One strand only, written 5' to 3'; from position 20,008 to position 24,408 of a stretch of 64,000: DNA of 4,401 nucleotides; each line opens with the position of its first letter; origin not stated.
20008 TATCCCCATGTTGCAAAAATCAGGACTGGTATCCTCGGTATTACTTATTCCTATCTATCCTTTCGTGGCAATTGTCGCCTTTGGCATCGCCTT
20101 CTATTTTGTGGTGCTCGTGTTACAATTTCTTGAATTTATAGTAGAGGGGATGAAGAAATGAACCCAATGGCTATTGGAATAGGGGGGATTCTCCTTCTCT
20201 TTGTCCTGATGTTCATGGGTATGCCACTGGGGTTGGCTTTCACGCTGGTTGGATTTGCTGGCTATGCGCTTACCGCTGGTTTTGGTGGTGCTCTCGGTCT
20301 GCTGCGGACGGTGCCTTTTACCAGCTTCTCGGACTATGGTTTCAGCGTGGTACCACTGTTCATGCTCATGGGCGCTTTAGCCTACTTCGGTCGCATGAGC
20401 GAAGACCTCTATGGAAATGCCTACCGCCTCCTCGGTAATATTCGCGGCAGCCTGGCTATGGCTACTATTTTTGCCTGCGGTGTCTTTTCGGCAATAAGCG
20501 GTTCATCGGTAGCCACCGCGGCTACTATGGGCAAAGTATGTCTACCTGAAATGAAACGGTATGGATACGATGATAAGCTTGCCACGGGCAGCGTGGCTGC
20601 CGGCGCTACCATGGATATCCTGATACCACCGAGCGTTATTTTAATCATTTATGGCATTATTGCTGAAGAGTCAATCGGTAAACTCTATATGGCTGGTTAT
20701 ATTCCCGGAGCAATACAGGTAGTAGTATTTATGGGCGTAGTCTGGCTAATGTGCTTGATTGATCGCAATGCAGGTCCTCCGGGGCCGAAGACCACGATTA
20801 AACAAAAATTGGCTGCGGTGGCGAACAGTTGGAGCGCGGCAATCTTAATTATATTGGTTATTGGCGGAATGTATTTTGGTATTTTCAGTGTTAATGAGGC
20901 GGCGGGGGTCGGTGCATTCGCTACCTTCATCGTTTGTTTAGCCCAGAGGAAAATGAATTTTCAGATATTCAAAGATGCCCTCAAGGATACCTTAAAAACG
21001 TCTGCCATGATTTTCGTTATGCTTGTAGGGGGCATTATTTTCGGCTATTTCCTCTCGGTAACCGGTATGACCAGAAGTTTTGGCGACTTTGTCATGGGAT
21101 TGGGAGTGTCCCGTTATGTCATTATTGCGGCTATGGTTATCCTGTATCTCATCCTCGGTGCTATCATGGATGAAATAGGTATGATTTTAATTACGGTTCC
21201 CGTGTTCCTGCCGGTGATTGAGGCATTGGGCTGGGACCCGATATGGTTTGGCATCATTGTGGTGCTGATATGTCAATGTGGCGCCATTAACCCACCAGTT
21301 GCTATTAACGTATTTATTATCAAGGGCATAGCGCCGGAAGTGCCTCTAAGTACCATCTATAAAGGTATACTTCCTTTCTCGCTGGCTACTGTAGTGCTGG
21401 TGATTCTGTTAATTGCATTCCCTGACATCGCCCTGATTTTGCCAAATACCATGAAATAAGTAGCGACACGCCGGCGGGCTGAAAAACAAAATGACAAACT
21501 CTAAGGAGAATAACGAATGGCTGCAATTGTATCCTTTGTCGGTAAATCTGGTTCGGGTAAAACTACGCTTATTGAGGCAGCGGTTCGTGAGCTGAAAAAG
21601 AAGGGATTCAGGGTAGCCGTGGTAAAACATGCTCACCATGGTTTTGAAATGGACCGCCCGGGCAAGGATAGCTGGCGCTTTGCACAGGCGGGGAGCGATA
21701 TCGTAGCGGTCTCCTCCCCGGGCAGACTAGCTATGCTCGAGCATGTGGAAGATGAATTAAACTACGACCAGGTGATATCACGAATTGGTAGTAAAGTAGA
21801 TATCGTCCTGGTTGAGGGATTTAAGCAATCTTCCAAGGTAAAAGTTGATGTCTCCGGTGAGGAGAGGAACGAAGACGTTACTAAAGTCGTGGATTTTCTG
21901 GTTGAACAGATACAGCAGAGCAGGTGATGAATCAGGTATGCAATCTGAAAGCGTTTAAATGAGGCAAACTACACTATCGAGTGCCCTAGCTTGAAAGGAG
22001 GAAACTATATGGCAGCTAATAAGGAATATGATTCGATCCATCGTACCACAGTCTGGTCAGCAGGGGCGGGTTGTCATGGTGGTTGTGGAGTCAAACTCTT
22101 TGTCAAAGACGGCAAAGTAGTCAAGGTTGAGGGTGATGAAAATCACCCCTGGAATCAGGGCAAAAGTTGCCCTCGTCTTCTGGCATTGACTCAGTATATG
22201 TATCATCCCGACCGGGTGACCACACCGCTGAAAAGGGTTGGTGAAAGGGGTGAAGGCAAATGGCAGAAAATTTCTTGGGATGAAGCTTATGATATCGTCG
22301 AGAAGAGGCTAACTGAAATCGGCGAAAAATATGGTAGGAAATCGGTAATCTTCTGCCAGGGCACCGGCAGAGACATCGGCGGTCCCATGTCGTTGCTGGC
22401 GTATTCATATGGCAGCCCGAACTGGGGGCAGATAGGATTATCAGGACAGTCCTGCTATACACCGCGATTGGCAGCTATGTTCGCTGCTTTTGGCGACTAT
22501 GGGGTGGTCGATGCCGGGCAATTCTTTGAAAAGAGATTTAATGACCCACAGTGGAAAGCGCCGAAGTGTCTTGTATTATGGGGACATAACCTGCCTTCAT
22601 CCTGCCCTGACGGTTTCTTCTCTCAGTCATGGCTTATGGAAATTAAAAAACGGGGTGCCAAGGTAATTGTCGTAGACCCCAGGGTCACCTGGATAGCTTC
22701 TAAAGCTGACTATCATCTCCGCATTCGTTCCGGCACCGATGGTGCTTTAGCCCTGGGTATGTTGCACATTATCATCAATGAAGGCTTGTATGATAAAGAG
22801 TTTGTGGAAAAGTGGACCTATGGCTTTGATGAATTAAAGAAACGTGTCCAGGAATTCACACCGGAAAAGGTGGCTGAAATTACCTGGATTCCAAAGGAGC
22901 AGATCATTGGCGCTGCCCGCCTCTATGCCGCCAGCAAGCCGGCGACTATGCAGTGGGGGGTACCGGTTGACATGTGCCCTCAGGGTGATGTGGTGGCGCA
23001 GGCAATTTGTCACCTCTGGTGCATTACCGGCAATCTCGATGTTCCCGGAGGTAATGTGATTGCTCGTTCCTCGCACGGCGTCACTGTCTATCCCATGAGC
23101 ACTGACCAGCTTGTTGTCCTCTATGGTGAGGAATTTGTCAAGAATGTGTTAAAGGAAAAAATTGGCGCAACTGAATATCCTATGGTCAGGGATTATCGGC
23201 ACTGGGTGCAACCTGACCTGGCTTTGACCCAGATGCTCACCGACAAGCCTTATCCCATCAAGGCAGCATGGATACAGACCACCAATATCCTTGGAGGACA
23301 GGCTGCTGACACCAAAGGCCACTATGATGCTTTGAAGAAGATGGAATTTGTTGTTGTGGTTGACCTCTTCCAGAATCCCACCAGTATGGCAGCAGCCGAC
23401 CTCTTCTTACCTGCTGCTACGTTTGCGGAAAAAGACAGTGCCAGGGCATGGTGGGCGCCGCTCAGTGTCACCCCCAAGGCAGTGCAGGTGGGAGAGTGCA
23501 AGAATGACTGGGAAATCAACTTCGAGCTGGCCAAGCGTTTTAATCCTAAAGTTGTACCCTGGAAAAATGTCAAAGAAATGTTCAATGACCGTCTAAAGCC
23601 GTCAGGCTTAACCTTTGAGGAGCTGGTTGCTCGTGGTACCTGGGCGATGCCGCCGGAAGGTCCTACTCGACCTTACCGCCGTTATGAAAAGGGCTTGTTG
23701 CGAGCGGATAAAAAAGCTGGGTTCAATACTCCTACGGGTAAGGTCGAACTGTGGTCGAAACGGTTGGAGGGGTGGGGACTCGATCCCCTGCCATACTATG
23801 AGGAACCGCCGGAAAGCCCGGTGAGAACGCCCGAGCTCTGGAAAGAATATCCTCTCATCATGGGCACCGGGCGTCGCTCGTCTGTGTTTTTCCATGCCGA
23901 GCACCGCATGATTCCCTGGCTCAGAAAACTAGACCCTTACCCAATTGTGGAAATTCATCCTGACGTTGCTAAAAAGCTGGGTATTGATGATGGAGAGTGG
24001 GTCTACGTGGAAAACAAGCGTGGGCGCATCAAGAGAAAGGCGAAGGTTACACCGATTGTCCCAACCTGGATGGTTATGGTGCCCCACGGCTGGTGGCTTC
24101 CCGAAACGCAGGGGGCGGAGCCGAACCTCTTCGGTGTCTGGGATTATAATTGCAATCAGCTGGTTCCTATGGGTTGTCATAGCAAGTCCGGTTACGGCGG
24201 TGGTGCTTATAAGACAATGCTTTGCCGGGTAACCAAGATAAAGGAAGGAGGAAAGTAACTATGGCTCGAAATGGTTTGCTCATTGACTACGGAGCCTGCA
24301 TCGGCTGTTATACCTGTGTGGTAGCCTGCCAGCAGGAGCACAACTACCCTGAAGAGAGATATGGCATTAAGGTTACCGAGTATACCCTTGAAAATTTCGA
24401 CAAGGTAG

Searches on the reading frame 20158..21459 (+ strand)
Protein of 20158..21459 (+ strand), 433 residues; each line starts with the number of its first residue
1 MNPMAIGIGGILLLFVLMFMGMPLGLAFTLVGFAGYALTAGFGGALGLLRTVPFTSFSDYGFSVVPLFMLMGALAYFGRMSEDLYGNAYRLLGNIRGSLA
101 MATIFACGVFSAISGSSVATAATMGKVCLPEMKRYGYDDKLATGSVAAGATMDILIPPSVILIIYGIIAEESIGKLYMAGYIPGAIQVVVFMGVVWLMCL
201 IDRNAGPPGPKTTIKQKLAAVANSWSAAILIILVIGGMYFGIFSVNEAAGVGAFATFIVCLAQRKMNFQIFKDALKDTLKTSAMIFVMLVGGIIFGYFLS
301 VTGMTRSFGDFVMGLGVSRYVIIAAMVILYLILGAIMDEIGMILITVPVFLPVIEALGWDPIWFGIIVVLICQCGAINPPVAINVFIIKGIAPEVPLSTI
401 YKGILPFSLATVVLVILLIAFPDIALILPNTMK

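Call 48: search_protein_families(library=pfam, proteins=[window:20158-21459:+])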
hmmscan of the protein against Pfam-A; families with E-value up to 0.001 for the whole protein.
window:20158-21459:+ (433 aa): 1 family
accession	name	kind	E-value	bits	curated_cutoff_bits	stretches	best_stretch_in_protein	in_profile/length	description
PF06808.19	DctM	-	8.8e-90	301.9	23.8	1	12-423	2-412/413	Tripartite ATP-independent periplasmic transporter, DctM component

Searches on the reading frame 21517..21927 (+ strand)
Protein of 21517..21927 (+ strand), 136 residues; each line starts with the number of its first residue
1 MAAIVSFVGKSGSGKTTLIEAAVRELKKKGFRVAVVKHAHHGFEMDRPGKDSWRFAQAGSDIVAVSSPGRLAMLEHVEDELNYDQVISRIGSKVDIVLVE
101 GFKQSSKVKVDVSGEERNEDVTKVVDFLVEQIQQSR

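Call 72: search_protein_families(library=ncbifam, proteins=[window:21517-21927:+], max_evalue=0.00001)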
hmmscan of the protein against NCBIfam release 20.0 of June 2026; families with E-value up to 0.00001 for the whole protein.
window:21517-21927:+ (136 aa): 12 families
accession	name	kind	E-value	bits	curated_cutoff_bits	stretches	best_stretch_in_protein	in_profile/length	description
NF011056.0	PRK14489.1-1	equivalog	8e-41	140.3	379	1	3-125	204-326/363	bifunctional molybdenum cofactor guanylyltransferase MobA/molybdopterin-guanine dinucleotide biosynthesis adaptor protein MobB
TIGR00176.1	mobB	equivalog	4e-38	130.9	76.2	1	4-126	1-122/155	molybdopterin-guanine dinucleotide biosynthesis protein B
NF011060.0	PRK14491.1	equivalog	1.9e-32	112.5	532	1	4-118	13-130/598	bifunctional molybdopterin-guanine dinucleotide biosynthesis adaptor protein MobB/molybdopterin molybdotransferase MoeA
NF008021.0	PRK10751.1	equivalog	1.3e-24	87.2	204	1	3-124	7-131/174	molybdopterin-guanine dinucleotide biosynthesis protein MobB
NF011059.0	PRK14490.1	equivalog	1.3e-22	80.4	354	1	5-117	14-122/374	bifunctional molybdenum cofactor guanylyltransferase MobA/molybdopterin-guanine dinucleotide biosynthesis adaptor protein MobB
NF011057.0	PRK14489.1-2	subfamily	7.5e-22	78.1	541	1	4-114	204-316/363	bifunctional molybdenum cofactor guanylyltransferase MobA/molybdopterin-guanine dinucleotide biosynthesis adaptor protein MobB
NF011066.0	PRK14495.1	equivalog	1.5e-19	70.3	596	1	5-118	4-117/452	putative molybdopterin-guanine dinucleotide biosynthesis protein MobB/unknown domain fusion protein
NF011063.0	PRK14494.1-2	equivalog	1.5e-18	67.3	258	1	4-132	3-127/227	putative molybdopterin-guanine dinucleotide biosynthesis protein MobB/FeS domain-containing protein protein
NF011064.0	PRK14494.1-3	equivalog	1.1e-17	64.3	418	1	4-126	3-116/244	putative molybdopterin-guanine dinucleotide biosynthesis protein MobB/FeS domain-containing protein protein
NF011062.0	PRK14494.1-1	equivalog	6e-16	58.7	323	1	4-105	3-96/231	putative molybdopterin-guanine dinucleotide biosynthesis protein MobB/FeS domain-containing protein protein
NF011061.0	PRK14493.1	equivalog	5.2e-12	45.9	215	1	4-125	3-119/274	molybdopterin synthase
NF011065.0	PRK14494.1-4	equivalog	2.1e-09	37.1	287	1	5-105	13-106/244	putative molybdopterin-guanine dinucleotide biosynthesis protein MobB/FeS domain-containing protein protein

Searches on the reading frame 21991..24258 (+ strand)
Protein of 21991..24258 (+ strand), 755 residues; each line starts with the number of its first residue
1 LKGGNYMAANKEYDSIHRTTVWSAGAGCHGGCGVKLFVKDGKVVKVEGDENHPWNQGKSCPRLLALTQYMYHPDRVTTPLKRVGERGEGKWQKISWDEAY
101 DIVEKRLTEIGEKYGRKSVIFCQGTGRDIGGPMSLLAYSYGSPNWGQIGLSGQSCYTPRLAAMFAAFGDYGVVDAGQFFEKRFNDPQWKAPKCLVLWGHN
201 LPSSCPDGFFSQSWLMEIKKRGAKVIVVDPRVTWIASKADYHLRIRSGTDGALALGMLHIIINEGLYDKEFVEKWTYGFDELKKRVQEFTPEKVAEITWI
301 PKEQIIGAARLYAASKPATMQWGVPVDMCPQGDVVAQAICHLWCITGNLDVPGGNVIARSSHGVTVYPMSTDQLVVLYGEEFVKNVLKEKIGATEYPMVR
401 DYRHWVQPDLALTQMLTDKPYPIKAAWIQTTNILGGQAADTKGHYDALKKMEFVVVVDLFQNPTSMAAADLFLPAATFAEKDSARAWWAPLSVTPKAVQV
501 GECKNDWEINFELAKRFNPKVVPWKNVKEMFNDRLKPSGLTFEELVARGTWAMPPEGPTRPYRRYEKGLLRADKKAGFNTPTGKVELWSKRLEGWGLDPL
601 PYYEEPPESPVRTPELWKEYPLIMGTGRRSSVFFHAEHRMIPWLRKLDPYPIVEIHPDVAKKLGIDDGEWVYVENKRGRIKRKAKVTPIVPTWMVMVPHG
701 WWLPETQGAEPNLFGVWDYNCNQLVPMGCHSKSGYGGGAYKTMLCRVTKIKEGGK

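Call 48: search_protein_families(library=pfam, proteins=[window:21991-24258:+])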
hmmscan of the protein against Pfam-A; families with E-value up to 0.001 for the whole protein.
window:21991-24258:+ (755 aa): 3 families
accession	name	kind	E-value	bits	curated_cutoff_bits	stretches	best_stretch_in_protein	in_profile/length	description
PF00384.28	Molybdopterin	-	8.3e-39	134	24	1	75-516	1-353/353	Molybdopterin oxidoreductase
PF01568.27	Molydop_binding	-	2e-19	70.1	26.8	1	623-710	2-83/110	Molydopterin dinucleotide binding domain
PF04879.21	Molybdop_Fe4S4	-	1.1e-13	51.4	22.7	1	20-72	3-55/55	Molybdopterin oxidoreductase Fe4S4 domain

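Call 72: search_protein_families(library=ncbifam, proteins=[window:21991-24258:+], max_evalue=0.00001)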
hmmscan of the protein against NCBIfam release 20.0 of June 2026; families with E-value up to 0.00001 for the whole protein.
window:21991-24258:+ (755 aa): 26 families (the best 25 are shown)
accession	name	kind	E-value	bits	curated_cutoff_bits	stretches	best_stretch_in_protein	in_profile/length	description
TIGR01591.1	Fdh-alpha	equivalog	8.8e-90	301.7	666.25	2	28-532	6-492/672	formate dehydrogenase subunit alpha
NF012032.0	PRK15488.1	equivalog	1.2e-86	291.4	694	1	18-702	41-717/759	thiosulfate reductase PhsA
TIGR02166.1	dmsA_ynfE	subfamily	1e-72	245.4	777.7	1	17-707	41-759/794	DMSO/selenate family reductase complex A subunit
TIGR03479.1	DMSO_red_II_alp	subfamily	1.5e-58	198.6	984.75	3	23-274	61-305/913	molybdopterin-dependent oxidoreductase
NF047855.1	AssmNtatRedNasC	equivalog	1.4e-56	192.2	1100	3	42-349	45-336/708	assimilatory nitrate reductase catalytic subunit NasC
NF041885.1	selenate_YnfE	exception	2.9e-53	180.9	1675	1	10-702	38-763/805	selenate/tellurate reductase subunit YnfE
NF011566.1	PRK14990.1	exception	9.2e-53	179.4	1600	1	18-705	56-777/814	dimethylsulfoxide reductase subunit A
NF041884.1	selenate_YnfF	exception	9.2e-53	179.3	1650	2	11-282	36-305/798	selenate/tellurate reductase subunit YnfF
TIGR00509.1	bisC_fam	subfamily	2.9e-42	144.9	1017.55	1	36-712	9-718/772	molybdopterin guanine dinucleotide-containing S/N-oxide reductase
TIGR01553.1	formate-DH-alph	equivalog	1.2e-39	135.8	814.2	1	7-277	31-305/1009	formate dehydrogenase-N subunit alpha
NF041513.1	formate_DH_Act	exception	5e-37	127.2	1400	1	23-276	45-295/1067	formate dehydrogenase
NF041323.1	Nitr_red_NasA_Halo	equivalog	2.6e-34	118.8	1000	1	28-698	3-642/673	assimilatory nitrate reductase NasA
NF010055.0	PRK13532.1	equivalog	6.6e-33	113.9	904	2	27-274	49-289/830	nitrate reductase catalytic subunit NapA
TIGR01706.1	NAPA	equivalog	2.1e-32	112.4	930.55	2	27-121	49-146/830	periplasmic nitrate reductase subunit alpha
NF041714.1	arsenate_red_ArrA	equivalog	1.3e-30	106.2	1600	2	21-276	49-296/848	arsenate respiratory reductase molybdopterin-containing subunit ArrA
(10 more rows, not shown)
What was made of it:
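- Tried and rejected: The second Mo oxidoreductase at 21991-24258 belongs to a different branch, Fdh/Phs-like with an Fe4S4 domain (calls 48, 72).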
